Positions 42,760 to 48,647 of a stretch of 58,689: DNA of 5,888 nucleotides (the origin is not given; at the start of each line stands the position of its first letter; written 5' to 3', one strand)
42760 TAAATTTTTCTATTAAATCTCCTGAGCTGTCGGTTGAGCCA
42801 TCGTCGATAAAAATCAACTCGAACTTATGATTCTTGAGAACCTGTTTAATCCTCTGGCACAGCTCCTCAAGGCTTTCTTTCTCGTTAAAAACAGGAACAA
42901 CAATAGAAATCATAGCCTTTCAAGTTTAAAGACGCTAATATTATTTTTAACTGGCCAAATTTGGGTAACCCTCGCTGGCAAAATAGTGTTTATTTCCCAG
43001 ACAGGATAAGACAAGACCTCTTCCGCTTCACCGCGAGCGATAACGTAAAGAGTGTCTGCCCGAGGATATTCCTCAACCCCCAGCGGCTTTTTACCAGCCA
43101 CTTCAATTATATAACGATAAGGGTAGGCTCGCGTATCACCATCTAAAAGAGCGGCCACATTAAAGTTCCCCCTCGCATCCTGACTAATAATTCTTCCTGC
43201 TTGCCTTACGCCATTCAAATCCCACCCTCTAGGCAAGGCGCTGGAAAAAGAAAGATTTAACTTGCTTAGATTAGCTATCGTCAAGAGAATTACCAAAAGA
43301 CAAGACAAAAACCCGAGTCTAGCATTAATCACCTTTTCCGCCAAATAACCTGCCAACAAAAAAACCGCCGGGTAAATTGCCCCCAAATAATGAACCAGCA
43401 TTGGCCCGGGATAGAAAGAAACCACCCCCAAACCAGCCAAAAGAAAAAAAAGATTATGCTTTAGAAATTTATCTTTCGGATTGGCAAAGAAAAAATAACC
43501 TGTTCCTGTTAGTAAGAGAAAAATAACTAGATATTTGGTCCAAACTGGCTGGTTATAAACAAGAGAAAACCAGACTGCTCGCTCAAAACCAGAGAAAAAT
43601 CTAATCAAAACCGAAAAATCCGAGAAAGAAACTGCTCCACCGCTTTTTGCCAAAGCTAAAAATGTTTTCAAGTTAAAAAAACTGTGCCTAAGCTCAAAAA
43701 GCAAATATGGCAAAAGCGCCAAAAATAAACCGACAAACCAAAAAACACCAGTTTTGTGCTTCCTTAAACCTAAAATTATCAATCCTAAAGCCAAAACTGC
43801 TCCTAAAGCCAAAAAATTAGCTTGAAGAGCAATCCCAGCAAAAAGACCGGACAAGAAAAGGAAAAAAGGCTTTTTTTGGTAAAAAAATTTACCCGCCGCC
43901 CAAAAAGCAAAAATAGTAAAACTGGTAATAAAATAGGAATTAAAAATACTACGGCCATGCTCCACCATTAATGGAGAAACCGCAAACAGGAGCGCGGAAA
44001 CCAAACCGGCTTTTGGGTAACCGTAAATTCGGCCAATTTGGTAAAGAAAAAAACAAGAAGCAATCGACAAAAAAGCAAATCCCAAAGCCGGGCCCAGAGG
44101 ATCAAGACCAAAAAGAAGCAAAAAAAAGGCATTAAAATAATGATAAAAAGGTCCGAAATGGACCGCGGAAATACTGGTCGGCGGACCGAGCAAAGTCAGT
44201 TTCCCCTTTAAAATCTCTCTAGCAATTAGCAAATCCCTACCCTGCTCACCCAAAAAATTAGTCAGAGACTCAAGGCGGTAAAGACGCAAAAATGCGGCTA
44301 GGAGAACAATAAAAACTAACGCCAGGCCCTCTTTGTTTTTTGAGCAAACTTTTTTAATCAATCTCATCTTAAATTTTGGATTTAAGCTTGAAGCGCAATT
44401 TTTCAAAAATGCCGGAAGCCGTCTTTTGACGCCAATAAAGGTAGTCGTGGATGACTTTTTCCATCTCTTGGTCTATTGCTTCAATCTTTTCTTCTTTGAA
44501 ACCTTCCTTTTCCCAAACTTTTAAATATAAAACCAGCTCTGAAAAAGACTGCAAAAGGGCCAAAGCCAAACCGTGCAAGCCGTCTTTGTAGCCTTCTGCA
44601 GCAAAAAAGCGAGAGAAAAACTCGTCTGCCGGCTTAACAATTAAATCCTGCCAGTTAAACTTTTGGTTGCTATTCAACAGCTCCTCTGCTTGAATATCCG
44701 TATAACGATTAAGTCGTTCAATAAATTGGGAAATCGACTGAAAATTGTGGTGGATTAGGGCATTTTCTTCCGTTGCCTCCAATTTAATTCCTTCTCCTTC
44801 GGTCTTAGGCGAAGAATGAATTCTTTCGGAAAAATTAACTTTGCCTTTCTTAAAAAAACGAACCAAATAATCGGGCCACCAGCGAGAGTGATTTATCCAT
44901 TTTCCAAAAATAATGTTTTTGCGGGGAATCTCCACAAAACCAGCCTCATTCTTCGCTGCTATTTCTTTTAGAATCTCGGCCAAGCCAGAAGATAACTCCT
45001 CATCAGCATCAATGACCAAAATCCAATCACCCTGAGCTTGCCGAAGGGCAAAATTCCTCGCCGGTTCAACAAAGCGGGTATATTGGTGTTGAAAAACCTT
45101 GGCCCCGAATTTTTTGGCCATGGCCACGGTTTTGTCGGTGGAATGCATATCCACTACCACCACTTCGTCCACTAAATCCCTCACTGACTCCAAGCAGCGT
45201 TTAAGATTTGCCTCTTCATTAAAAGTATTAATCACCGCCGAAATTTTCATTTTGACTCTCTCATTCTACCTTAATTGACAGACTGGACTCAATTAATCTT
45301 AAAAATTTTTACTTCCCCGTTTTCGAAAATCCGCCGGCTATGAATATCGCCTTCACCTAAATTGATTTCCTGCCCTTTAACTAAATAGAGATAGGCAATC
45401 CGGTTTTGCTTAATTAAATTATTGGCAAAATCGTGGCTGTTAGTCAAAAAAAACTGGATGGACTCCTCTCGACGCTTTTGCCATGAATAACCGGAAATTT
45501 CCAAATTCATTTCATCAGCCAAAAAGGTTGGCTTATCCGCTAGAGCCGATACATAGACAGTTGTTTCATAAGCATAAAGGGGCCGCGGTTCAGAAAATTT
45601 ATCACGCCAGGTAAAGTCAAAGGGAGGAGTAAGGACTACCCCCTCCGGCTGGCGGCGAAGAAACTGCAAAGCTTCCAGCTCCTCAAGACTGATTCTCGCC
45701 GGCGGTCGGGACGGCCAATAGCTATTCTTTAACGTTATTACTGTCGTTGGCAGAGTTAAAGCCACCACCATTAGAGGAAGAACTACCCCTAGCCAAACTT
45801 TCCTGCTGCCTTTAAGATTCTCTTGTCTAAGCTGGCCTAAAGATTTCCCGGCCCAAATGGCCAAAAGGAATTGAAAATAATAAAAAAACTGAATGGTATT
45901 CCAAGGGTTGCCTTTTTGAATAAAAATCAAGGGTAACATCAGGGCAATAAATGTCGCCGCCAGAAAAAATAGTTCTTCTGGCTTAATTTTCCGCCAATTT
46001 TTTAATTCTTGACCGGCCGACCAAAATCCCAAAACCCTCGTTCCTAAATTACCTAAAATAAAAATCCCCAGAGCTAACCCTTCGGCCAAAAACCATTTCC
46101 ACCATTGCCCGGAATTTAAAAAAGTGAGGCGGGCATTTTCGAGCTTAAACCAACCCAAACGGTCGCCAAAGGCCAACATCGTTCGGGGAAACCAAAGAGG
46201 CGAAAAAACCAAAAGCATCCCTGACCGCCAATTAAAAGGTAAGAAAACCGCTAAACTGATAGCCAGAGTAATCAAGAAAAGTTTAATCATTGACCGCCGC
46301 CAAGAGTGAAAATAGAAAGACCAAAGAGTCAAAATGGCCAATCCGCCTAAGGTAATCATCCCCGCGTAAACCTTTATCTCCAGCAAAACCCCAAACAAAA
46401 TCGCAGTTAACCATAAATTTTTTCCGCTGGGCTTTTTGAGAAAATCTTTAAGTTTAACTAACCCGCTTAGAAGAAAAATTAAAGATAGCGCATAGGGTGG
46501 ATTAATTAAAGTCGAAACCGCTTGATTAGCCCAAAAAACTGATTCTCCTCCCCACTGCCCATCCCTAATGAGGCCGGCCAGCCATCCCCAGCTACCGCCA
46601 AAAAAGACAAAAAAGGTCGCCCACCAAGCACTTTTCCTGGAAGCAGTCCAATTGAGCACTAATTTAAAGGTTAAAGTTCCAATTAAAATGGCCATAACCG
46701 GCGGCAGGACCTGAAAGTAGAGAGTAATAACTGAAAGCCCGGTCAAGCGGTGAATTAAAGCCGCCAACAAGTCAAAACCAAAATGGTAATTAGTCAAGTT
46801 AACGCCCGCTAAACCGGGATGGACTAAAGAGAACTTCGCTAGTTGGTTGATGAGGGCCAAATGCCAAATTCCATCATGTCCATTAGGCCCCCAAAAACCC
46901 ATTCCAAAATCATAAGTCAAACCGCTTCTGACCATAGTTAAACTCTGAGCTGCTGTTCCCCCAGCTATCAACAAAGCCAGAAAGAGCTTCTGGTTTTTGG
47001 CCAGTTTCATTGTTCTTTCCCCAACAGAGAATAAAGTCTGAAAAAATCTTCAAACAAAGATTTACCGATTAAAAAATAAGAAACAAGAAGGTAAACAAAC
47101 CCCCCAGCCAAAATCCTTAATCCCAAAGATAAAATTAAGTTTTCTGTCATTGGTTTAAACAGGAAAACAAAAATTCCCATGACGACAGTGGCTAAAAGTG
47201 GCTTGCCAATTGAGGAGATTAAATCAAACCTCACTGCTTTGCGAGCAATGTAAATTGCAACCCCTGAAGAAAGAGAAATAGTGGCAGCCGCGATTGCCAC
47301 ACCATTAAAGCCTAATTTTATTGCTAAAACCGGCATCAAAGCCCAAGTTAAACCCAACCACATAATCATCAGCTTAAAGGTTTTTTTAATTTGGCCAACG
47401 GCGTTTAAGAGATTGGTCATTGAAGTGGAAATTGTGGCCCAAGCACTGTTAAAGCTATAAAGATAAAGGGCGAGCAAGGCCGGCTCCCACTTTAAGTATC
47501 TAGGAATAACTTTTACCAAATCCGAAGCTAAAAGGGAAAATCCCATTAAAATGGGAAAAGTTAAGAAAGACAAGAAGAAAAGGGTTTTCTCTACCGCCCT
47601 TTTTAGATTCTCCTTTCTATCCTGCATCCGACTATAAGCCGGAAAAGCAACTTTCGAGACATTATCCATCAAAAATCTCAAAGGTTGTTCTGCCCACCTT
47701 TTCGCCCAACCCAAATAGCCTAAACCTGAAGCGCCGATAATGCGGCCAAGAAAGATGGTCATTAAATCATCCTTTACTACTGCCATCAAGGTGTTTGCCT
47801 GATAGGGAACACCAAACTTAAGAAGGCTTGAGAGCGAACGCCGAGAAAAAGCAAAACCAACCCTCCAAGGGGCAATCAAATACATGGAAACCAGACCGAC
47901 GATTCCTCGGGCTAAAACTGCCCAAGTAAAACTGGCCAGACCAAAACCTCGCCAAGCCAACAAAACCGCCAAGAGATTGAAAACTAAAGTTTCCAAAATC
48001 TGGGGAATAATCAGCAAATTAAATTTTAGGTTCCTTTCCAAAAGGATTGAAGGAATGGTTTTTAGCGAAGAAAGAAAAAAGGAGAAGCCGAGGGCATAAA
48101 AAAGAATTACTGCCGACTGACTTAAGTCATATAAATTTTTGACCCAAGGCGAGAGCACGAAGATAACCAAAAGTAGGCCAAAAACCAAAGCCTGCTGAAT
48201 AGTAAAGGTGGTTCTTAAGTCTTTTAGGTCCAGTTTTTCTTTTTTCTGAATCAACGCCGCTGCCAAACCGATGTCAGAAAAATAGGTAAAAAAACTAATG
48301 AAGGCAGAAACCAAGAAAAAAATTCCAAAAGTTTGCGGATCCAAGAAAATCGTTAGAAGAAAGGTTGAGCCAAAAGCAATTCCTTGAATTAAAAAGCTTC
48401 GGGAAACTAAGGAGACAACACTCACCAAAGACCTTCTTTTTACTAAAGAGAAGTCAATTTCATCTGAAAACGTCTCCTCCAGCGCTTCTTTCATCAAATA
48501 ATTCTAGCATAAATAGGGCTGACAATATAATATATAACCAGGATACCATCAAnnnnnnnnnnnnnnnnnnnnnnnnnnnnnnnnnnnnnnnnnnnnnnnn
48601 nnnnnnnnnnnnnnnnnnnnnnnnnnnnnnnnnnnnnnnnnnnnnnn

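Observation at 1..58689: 58-kb one-strand glycosylation super-locus with 24 GT-C-like membrane proteins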

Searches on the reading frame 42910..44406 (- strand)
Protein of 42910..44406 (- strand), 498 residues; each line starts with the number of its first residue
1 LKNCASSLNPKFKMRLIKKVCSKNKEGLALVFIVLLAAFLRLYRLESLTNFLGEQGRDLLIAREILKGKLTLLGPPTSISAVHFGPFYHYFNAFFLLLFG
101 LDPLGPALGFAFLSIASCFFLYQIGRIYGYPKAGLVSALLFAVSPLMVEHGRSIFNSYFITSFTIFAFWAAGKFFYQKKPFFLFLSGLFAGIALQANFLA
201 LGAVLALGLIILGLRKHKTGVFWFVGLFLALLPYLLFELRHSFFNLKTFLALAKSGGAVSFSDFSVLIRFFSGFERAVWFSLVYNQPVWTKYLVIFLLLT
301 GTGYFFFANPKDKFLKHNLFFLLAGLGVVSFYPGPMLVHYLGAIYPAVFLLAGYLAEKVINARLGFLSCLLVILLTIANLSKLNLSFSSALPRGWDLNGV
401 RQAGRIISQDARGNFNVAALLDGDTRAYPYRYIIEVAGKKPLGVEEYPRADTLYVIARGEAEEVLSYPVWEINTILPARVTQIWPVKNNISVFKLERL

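Call 7: search_protein_families(library=pfam, proteins=[window:42910-44406:-], max_evalue=0.01)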
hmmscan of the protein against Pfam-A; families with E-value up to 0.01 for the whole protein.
window:42910-44406:- (498 aa): 1 family
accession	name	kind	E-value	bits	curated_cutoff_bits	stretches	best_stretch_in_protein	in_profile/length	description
PF13231.12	PMT_2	-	5.6e-09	36.9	26.1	1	86-232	4-152/160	Dolichyl-phosphate-mannose-protein mannosyltransferase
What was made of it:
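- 42910..44406 (-): g35, GT-C family F2 (PMT_2). PMT_2 at 36.9 bits (call 7).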

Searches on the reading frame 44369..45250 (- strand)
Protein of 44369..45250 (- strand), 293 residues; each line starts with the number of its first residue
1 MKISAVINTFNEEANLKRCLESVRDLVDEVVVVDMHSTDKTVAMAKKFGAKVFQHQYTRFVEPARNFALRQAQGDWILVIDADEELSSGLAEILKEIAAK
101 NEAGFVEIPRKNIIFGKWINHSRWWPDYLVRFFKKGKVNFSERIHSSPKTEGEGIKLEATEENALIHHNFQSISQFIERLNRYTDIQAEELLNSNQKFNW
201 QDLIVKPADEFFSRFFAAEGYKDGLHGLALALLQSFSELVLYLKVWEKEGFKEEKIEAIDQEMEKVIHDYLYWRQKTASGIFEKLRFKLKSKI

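Call 7: search_protein_families(library=pfam, proteins=[window:44369-45250:-], max_evalue=0.01)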
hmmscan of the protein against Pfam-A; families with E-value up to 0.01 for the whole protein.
window:44369-45250:- (293 aa): 4 families
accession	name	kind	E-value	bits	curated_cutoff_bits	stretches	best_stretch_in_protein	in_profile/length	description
PF00535.33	Glycos_transf_2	-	4.9e-25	88.8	23.3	1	4-128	1-137/168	Glycosyl transferase family 2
PF13704.12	Glyco_tranf_2_4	-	1.3e-08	35.7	27.5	1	11-84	2-82/98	Glycosyl transferase family 2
PF13896.12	Glyco_transf_49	-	0.00027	20.8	27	1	54-187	111-223/329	Glycosyl-transferase for dystroglycan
PF13641.12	Glyco_tranf_2_3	-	0.0015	19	27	1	3-106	3-119/230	Glycosyltransferase like family 2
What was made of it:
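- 44369..45250 (-): g36, GT2. Glycos_transf_2 at 88.8 bits (call 7).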

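Call 50: search_protein_families(library=ncbifam, proteins=[window:44369-45250:-], max_evalue=1e-12)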
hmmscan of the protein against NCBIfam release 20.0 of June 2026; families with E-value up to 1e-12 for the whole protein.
window:44369-45250:- (293 aa): 2 families
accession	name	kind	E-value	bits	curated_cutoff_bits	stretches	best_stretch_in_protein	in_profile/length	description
TIGR04195.1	S_glycosyl_SunS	equivalog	1.9e-14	53.4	350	1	3-182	59-236/421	SunS family peptide S-glycosyltransferase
TIGR04283.1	glyco_like_mftF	equivalog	2e-14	53.7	182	1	3-112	1-115/221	TIGR04283 family arsenosugar biosynthesis glycosyltransferase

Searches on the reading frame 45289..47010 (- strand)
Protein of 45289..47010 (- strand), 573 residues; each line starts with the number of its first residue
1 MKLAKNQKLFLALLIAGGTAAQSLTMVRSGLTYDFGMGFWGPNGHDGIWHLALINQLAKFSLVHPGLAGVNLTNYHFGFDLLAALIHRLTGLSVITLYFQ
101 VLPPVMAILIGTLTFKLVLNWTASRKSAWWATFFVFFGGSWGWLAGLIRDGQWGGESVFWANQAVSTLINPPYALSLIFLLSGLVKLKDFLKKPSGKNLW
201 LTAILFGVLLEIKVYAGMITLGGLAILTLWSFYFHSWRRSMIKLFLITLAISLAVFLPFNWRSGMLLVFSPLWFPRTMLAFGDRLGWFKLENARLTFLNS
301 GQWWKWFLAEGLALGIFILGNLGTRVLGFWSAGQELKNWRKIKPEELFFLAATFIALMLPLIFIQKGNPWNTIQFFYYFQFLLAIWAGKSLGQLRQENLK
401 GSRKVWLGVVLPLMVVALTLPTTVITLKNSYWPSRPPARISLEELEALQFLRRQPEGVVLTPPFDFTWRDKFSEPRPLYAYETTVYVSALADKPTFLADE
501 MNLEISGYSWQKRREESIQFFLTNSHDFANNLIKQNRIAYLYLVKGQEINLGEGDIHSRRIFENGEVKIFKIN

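Call 7: search_protein_families(library=pfam, proteins=[window:45289-47010:-], max_evalue=0.01)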
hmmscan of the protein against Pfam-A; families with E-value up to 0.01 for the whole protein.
window:45289-47010:- (573 aa): 0 families

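Call 13: search_protein_families(library=pfam, proteins=[window:45289-47010:-], max_evalue=10)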
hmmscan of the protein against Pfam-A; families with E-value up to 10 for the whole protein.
window:45289-47010:- (573 aa): 1 family
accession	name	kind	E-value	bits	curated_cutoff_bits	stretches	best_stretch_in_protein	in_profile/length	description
PF11833.13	CPP1-like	-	8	6.5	28.4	1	186-249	82-148/196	Protein CHAPERONE-LIKE PROTEIN OF POR1-like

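Call 14: search_protein_families(library=ncbifam, proteins=[window:45289-47010:-], max_evalue=1)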
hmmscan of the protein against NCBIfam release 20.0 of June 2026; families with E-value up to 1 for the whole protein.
window:45289-47010:- (573 aa): 0 families

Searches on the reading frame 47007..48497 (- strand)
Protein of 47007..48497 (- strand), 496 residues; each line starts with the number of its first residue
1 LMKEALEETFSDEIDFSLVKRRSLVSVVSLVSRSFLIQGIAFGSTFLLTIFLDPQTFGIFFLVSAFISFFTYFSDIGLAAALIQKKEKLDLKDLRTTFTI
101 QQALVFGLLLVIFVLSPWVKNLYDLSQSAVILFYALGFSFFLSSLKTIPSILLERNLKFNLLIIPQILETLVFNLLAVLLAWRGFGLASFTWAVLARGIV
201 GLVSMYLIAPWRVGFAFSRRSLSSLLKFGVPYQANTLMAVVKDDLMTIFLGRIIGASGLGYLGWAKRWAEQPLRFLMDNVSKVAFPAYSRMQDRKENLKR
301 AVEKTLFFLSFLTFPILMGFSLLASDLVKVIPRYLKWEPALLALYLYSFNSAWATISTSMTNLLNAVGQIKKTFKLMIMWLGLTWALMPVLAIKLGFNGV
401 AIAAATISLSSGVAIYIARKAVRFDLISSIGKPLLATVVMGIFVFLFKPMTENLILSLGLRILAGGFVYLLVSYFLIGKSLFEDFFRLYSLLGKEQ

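Call 7: search_protein_families(library=pfam, proteins=[window:47007-48497:-], max_evalue=0.01)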
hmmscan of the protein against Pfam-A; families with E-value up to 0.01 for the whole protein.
window:47007-48497:- (496 aa): 2 families
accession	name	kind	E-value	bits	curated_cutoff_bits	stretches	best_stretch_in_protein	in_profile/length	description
PF13440.11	Polysacc_synt_3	-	1.1e-57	196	23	1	48-331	2-283/293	Polysaccharide biosynthesis protein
PF01943.22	Polysacc_synt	-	3.6e-26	92.7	28.2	1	27-292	5-274/274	Polysaccharide biosynthesis protein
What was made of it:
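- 47007..48497 (-): g38, MOP/Wzx-like flippase. Polysacc_synt_3 at 196 bits (call 7).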
